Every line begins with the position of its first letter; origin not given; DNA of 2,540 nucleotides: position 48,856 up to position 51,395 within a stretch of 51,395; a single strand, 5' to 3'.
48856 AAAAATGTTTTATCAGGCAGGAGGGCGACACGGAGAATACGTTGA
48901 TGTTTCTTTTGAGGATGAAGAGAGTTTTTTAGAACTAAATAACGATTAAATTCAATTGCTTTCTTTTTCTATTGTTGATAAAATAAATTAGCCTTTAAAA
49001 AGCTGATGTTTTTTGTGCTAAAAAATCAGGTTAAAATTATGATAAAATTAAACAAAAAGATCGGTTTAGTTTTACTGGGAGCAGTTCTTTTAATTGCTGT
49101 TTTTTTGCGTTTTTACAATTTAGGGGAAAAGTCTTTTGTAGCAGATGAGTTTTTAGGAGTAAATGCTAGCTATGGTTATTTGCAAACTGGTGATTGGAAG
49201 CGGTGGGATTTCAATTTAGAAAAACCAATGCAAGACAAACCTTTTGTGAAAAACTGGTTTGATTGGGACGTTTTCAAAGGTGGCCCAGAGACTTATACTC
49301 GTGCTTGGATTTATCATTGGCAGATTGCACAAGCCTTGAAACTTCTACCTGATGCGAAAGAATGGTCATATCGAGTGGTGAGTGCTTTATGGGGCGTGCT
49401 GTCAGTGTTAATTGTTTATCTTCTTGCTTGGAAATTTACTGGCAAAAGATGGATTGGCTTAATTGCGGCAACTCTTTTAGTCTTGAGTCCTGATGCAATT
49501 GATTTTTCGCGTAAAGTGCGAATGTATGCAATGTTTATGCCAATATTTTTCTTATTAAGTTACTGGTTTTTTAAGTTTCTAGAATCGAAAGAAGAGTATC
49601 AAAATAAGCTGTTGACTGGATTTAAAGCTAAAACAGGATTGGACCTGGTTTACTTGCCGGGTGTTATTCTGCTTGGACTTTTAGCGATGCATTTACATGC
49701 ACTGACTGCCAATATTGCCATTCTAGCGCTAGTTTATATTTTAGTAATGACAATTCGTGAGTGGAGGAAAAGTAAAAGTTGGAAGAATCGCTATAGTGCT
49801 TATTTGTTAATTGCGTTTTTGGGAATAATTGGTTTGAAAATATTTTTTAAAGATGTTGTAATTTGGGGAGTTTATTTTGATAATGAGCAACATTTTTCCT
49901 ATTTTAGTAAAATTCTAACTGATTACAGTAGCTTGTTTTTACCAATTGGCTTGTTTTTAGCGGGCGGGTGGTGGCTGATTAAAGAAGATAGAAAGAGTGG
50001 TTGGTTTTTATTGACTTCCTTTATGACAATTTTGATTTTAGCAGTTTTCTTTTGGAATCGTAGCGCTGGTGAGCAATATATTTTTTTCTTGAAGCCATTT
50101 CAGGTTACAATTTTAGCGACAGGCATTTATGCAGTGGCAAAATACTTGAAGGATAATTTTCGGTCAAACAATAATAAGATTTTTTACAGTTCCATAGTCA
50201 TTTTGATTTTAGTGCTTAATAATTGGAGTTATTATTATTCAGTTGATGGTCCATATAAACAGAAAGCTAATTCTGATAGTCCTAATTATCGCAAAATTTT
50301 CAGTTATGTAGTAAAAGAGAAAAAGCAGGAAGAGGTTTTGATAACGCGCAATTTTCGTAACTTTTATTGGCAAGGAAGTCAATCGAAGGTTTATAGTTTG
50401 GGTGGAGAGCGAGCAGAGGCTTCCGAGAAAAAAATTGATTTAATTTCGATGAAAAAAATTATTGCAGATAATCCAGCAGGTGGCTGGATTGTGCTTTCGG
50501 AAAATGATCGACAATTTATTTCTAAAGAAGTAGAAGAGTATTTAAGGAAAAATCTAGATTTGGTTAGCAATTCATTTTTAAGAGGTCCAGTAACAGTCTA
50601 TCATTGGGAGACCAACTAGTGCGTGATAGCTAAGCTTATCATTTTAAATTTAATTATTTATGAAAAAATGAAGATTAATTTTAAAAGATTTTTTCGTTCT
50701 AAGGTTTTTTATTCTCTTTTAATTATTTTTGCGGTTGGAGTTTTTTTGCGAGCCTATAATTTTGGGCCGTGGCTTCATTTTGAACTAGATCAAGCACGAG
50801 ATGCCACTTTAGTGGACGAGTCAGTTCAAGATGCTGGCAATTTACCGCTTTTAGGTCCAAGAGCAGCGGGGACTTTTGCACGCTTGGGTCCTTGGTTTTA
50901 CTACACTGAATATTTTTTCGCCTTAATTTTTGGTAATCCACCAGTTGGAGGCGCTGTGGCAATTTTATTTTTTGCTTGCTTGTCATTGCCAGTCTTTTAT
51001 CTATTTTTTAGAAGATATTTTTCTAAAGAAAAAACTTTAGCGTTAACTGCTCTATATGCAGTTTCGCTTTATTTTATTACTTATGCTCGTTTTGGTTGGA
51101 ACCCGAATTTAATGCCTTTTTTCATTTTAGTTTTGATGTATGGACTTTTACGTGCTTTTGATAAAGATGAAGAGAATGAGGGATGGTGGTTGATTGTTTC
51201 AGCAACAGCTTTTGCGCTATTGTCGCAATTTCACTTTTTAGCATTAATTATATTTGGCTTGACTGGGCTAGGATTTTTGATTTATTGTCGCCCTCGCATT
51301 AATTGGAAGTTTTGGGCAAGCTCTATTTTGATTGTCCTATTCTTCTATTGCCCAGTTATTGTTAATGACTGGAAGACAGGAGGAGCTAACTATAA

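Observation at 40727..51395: Envelope-glycosylation island: five GT-C-fold (GT39/ArnT/PMT-like) glycosyltransferase paralogs interleaved with two membrane-anchored metallophosphoesterases, including the only inverted gene block in the window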

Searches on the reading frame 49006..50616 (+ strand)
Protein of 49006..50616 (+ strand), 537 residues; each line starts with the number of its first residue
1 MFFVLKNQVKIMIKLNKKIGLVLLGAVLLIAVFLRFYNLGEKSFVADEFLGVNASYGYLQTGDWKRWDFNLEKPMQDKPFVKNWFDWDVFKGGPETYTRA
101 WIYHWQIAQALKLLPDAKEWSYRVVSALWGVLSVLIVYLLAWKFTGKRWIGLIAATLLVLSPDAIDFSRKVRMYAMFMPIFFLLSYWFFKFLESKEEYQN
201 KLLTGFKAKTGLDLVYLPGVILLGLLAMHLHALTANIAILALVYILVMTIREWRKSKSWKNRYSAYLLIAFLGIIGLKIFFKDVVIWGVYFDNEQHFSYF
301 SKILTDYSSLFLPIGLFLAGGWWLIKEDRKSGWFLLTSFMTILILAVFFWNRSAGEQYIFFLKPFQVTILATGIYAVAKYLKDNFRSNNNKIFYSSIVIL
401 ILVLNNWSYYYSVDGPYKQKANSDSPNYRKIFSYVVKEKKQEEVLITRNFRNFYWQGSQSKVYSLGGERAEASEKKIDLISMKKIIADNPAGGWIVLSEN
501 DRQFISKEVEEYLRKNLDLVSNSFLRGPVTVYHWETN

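Call 7: search_protein_families(library=pfam, proteins=[window:49006-50616:+], max_evalue=0.1)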
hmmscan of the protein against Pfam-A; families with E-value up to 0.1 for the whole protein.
window:49006-50616:+ (537 aa): 2 families
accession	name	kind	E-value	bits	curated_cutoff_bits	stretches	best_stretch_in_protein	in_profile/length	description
PF13231.12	PMT_2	-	1.2e-07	32.5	26.1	1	102-249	5-154/160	Dolichyl-phosphate-mannose-protein mannosyltransferase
PF02366.24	PMT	-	2.8e-05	24.3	22.7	1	112-206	74-173/245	Dolichyl-phosphate-mannose-protein mannosyltransferase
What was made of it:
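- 49006..50619 (+): GTC_D: GT-C glycosyltransferase of a third subfamily, with an 'ADE' loop-1 motif. Pfam PMT_2 at 1.2e-7 and PMT at 2.8e-5 (call 7).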

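Call 12: search_protein_families(library=ncbifam, proteins=[window:49006-50616:+], max_evalue=0.01)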
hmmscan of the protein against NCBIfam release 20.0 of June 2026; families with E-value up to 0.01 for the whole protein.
window:49006-50616:+ (537 aa): 1 family
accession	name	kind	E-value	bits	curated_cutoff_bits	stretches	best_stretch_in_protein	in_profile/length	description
TIGR03663.1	TIGR03663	subfamily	2.7e-09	36.5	126.25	2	108-258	60-188/435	flippase activity-associated protein Agl23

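Call 35: search_solved_structures(query=window:49006-50616:+, max_evalue=1)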
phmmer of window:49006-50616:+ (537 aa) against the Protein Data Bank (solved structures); distinct sequences matched with E-value up to 1: 3.
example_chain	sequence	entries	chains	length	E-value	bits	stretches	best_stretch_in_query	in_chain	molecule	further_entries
8dco_A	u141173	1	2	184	0.32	12.7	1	421-505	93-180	GDP-D-glycero-4-keto-D-lyxo-heptose-3,5-epimerase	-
8dcl_A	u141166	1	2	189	0.4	12.4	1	421-464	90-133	GDP-D-glycero-4-keto-D-lyxo-heptose-3-epimerase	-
7ani_A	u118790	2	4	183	0.41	12.4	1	421-464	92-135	Thymidine diphospho-4-keto-rhamnose 3,5-epimerase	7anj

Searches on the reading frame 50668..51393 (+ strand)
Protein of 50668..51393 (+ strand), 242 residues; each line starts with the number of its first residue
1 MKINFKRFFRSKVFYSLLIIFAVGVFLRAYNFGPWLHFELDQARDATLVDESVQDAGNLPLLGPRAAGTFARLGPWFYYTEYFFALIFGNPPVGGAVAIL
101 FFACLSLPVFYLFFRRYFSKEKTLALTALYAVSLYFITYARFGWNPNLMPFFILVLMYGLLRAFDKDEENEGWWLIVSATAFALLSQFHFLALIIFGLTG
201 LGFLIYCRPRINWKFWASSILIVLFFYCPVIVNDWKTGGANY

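Call 7: search_protein_families(library=pfam, proteins=[window:50668-51393:+], max_evalue=0.1)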
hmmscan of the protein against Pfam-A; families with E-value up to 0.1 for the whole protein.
window:50668-51393:+ (242 aa): 2 families
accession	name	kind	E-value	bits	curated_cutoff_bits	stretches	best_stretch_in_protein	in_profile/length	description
PF13231.12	PMT_2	-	1.2e-08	35.7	26.1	1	75-231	4-158/160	Dolichyl-phosphate-mannose-protein mannosyltransferase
PF18916.5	Lycopene_cyc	-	0.03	15.3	27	1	191-235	4-48/92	Lycopene cyclase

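Call 12: search_protein_families(library=ncbifam, proteins=[window:50668-51393:+], max_evalue=0.01)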
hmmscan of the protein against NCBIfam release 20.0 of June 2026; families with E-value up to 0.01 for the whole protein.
window:50668-51393:+ (242 aa): 1 family
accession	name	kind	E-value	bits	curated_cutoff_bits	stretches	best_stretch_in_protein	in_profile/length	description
TIGR03663.1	TIGR03663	subfamily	6.5e-09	35.3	126.25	1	74-186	52-160/435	flippase activity-associated protein Agl23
